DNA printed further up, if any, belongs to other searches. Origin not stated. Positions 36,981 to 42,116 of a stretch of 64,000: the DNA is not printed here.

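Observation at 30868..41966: O-antigen-ligase-family gene, GT1 and WecA-like initiating transferase lie directly upstream of a gingipain-family T9SS cargo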

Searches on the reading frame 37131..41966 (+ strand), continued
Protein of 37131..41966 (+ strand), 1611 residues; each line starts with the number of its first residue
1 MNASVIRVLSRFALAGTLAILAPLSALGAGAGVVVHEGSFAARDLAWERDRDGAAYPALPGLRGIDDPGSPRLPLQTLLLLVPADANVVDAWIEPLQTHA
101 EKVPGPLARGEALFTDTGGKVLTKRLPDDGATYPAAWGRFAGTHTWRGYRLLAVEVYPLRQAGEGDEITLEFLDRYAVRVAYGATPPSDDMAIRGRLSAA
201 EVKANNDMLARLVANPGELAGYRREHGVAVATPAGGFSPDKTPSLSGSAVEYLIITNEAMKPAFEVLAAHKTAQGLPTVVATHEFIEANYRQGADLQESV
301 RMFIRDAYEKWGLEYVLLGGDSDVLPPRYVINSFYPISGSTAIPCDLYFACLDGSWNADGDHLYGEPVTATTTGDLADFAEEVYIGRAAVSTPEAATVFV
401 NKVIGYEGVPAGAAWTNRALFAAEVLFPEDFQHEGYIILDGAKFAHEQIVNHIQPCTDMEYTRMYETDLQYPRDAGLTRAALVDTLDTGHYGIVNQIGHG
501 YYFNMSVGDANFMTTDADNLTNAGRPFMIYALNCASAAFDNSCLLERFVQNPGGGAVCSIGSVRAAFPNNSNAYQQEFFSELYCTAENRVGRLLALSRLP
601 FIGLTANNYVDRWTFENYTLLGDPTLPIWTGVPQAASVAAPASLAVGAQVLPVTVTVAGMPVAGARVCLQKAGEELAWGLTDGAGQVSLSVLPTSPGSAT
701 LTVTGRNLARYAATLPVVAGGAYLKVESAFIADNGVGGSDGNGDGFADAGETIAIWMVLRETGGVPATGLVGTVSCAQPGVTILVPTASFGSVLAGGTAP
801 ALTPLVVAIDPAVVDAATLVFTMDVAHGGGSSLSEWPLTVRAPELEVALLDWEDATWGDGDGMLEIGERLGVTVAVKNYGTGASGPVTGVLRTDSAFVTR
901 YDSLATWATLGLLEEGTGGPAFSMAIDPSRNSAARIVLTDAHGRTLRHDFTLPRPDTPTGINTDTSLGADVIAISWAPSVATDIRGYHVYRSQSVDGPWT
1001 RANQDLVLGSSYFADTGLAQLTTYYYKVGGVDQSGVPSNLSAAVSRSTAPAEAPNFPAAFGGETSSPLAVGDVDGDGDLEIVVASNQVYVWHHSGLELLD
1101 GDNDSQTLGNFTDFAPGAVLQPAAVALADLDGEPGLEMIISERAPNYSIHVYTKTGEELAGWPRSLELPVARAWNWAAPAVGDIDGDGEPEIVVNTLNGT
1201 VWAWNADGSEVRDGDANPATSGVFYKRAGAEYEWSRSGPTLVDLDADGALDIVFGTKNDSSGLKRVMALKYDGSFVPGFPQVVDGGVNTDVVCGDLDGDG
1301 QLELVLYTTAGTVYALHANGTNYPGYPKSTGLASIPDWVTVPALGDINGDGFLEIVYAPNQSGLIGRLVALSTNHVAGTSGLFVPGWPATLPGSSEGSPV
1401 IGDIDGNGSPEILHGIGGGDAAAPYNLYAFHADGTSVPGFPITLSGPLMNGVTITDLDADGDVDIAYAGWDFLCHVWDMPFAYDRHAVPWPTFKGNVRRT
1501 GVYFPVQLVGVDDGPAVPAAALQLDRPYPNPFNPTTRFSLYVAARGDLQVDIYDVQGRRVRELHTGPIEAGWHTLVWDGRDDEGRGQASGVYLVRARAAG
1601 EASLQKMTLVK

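Call 67: search_protein_families(library=pfam, proteins=[L072:19644-22319:+, L079:21532-24225:+, L082:6878-9562:+, L084:4813-7956:-, L083:4280-7240:-, L072:1775-3904:+, L079:1528-3441:+, L072:22748-23875:+, L084:14582-16516:+, L083:13889-16039:+], max_evalue=0.001)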
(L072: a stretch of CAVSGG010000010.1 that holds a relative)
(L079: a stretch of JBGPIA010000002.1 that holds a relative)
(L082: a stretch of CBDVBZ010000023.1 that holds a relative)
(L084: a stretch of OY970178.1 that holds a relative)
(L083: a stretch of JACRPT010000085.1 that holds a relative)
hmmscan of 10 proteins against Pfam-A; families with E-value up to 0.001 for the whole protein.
L072:19644-22319:+ (892 aa): 19 families
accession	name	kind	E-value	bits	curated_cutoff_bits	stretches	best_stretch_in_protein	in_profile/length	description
PF07724.20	AAA_2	-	6.1e-71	238.2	27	1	626-792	1-166/166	AAA domain (Cdc48 subfamily)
PF17871.7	AAA_lid_9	-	1.3e-35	121.9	22.8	1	369-470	1-102/104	AAA lid domain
PF10431.15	ClpB_D2-small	-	1.9e-26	92.3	21.9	1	798-878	1-81/81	C-terminal, D2-small domain, of ClpB protein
PF00004.35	AAA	-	3e-24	86.4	21.2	2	230-343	2-110/131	ATPase family associated with various cellular activities (AAA)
PF02861.25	Clp_N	-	2e-21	76.3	20.7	2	40-91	1-52/53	Clp amino terminal domain, pathogenicity island component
PF07728.20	AAA_5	-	1.8e-19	70.5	22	1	631-752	2-125/139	AAA domain (dynein-related subfamily)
PF13191.12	AAA_16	-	5.9e-13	50.1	32.6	1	207-308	2-142/167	AAA ATPase domain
PF13401.12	AAA_22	-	8.8e-11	42.7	27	0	630-726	7-110/130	AAA domain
PF01637.24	ATPase_2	-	3.4e-08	34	33.2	0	210-249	4-43/225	ATPase domain predominantly from Archaea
PF00158.32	Sigma54_activat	-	4.6e-08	33.4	20.2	1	630-738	24-131/168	Sigma-54 interaction domain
PF13173.12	AAA_14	-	2.5e-07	31.2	27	0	632-727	6-88/129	AAA domain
PF20720.3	nSTAND3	-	6.1e-07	29.7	27.2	0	632-671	21-60/155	Novel STAND NTPase 3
PF05621.17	TniB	-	1.6e-06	28.1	22.4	1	255-365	77-184/189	Bacterial TniB protein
PF05729.18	NACHT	-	4e-06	27.2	26.7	0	230-312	4-95/167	NACHT domain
PF01695.23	IstB_IS21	-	7.2e-06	26.1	24.1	0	223-290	89-152/238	IstB-like ATP binding protein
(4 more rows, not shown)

L079:21532-24225:+ (898 aa): 27 families (the best 25 are shown)
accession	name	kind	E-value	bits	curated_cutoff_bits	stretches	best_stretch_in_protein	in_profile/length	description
PF07724.20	AAA_2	-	8.7e-70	234.5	27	1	626-792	1-166/166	AAA domain (Cdc48 subfamily)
PF17871.7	AAA_lid_9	-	2.8e-33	114.4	22.8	1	369-470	1-102/104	AAA lid domain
PF00004.35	AAA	-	5.3e-25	88.8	21.2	2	230-342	2-109/131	ATPase family associated with various cellular activities (AAA)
PF02861.25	Clp_N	-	5e-24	84.7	20.7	2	120-172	1-53/53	Clp amino terminal domain, pathogenicity island component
PF10431.15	ClpB_D2-small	-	4.2e-23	81.6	21.9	1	801-878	4-81/81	C-terminal, D2-small domain, of ClpB protein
PF07728.20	AAA_5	-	4.6e-20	72.5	22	1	631-752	2-125/139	AAA domain (dynein-related subfamily)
PF13191.12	AAA_16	-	1.3e-09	39.2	32.6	1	207-262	2-63/167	AAA ATPase domain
PF13401.12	AAA_22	-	1.4e-08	35.6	27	0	630-726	7-110/130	AAA domain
PF00158.32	Sigma54_activat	-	1.9e-07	31.3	20.2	1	632-745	26-138/168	Sigma-54 interaction domain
PF01637.24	ATPase_2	-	2.3e-07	31.3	33.2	0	210-249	4-43/225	ATPase domain predominantly from Archaea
PF20720.3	nSTAND3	-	3.3e-07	30.6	27.2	0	632-670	21-59/155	Novel STAND NTPase 3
PF01695.23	IstB_IS21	-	3.6e-07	30.4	24.1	0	224-290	90-152/238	IstB-like ATP binding protein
PF13173.12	AAA_14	-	9.9e-07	29.3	27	0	632-728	6-89/129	AAA domain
PF05621.17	TniB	-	1e-06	28.7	22.4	1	231-365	40-184/189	Bacterial TniB protein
PF13238.12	AAA_18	-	2.4e-06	28.5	29.4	0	634-657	4-25/128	AAA domain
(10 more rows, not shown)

L082:6878-9562:+ (895 aa): 31 families (the best 25 are shown)
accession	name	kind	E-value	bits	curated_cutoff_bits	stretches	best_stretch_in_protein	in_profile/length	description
PF07724.20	AAA_2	-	6.8e-70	234.8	27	1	631-791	1-165/166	AAA domain (Cdc48 subfamily)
PF17871.7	AAA_lid_9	-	6.1e-36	122.9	22.8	1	374-476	1-103/104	AAA lid domain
PF10431.15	ClpB_D2-small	-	8.9e-26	90.2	21.9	1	798-879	1-81/81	C-terminal, D2-small domain, of ClpB protein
PF00004.35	AAA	-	4e-24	86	21.2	2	235-367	2-125/131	ATPase family associated with various cellular activities (AAA)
PF07728.20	AAA_5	-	5.8e-19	68.9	22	1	636-758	2-127/139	AAA domain (dynein-related subfamily)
PF02861.25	Clp_N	-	1.3e-17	64.2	20.7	2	125-177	1-53/53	Clp amino terminal domain, pathogenicity island component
PF13401.12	AAA_22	-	4.4e-14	53.4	27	1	635-731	7-110/130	AAA domain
PF13191.12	AAA_16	-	8.1e-13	49.6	32.6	1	212-259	2-59/167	AAA ATPase domain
PF01637.24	ATPase_2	-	1.1e-08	35.6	33.2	0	215-390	4-200/225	ATPase domain predominantly from Archaea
PF13173.12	AAA_14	-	8.4e-08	32.7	27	0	638-733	7-89/129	AAA domain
PF20720.3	nSTAND3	-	1.6e-07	31.6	27.2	0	638-676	22-60/155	Novel STAND NTPase 3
PF00158.32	Sigma54_activat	-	1.9e-07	31.4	20.2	1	635-744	24-133/168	Sigma-54 interaction domain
PF12775.13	AAA_7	-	2.2e-07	31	25.8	1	635-682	35-82/181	P-loop containing dynein motor region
PF23569.1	NBD_SMAX1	-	3e-06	27.5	27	0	216-316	16-119/212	SMAX1 nucleotide binding domain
PF05621.17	TniB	-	4e-06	26.8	22.4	0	232-370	36-184/189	Bacterial TniB protein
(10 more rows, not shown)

L084:4813-7956:- (1048 aa): 7 families
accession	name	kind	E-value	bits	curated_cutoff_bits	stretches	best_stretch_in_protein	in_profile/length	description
PF00580.27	UvrD-helicase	-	2.8e-69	234.3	23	1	86-369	1-270/271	UvrD/REP helicase N-terminal domain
PF13361.12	UvrD_C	-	8.7e-40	137.6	25.6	1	377-739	3-347/350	UvrD-like helicase C-terminal domain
PF12705.13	PDDEXK_1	-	1.1e-36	127.5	22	1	801-1039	1-246/247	PD-(D/E)XK nuclease superfamily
PF13245.12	AAA_19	-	2.8e-22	79.8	25.1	1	90-355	1-134/134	AAA domain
PF13538.12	UvrD_C_2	-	1e-11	44.9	27.4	1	714-737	26-51/52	UvrD-like helicase C-terminal domain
PF01930.23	Cas_Cas4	-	2.6e-06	28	22.7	1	923-1040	54-159/160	Domain of unknown function DUF83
PF13604.12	AAA_30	-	4e-06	27.1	27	0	86-151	2-67/191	AAA domain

L083:4280-7240:- (987 aa): 8 families
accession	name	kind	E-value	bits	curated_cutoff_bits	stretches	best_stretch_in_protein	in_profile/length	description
PF00580.27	UvrD-helicase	-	1.6e-70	238.4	23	1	25-308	1-270/271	UvrD/REP helicase N-terminal domain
PF13361.12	UvrD_C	-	1.3e-36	127.2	25.6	2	545-677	232-347/350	UvrD-like helicase C-terminal domain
PF12705.13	PDDEXK_1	-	6.5e-35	121.7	22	1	740-977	2-246/247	PD-(D/E)XK nuclease superfamily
PF13245.12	AAA_19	-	1.4e-22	80.8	25.1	1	31-294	3-134/134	AAA domain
PF13538.12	UvrD_C_2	-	7.3e-11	42.2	27.4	1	652-675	28-51/52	UvrD-like helicase C-terminal domain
PF13604.12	AAA_30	-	6e-07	29.8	27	0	25-90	2-67/191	AAA domain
PF01930.23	Cas_Cas4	-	1.6e-05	25.5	22.7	1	860-978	53-159/160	Domain of unknown function DUF83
PF20142.4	Scaffold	-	0.00094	20.3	24.6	0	156-225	22-88/139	Scaffold domain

L072:1775-3904:+ (710 aa): 1 family
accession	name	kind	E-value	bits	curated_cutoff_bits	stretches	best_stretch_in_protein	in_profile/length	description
PF13807.11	GNVR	-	0.00021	21.6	27.7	1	503-571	8-76/82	G-rich domain on putative tyrosine kinase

L079:1528-3441:+ (638 aa): 0 families

L072:22748-23875:+ (376 aa): 1 family
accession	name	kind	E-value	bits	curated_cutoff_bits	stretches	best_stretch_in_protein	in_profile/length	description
PF07642.17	BBP2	-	9.1e-05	22.3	26.2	1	255-354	221-321/339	Putative beta-barrel porin-2, OmpL-like. bbp2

L084:14582-16516:+ (645 aa): 3 families
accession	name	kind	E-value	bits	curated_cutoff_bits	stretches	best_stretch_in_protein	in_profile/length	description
PF00749.27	tRNA-synt_1c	-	8.5e-101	337.4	23.4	1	69-417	2-313/314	tRNA synthetases class I (E and Q), catalytic domain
PF03950.23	tRNA-synt_1c_C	-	6.7e-29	100.4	23.9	1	420-521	1-91/91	tRNA synthetases class I (E and Q), anti-codon binding domain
PF20974.2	tRNA-synt_1c_C2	-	2.5e-19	70.1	23.9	1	538-614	1-69/69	tRNA synthetases class I (E and Q), anti-codon binding domain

L083:13889-16039:+ (717 aa): 3 families
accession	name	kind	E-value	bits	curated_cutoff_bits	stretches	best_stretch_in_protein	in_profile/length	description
PF00749.27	tRNA-synt_1c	-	9.3e-100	334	23.4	1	134-483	1-313/314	tRNA synthetases class I (E and Q), catalytic domain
PF03950.23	tRNA-synt_1c_C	-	1.1e-23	83.7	23.9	1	486-587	1-91/91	tRNA synthetases class I (E and Q), anti-codon binding domain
PF20974.2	tRNA-synt_1c_C2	-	4.2e-23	82.3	23.9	1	604-680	1-69/69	tRNA synthetases class I (E and Q), anti-codon binding domain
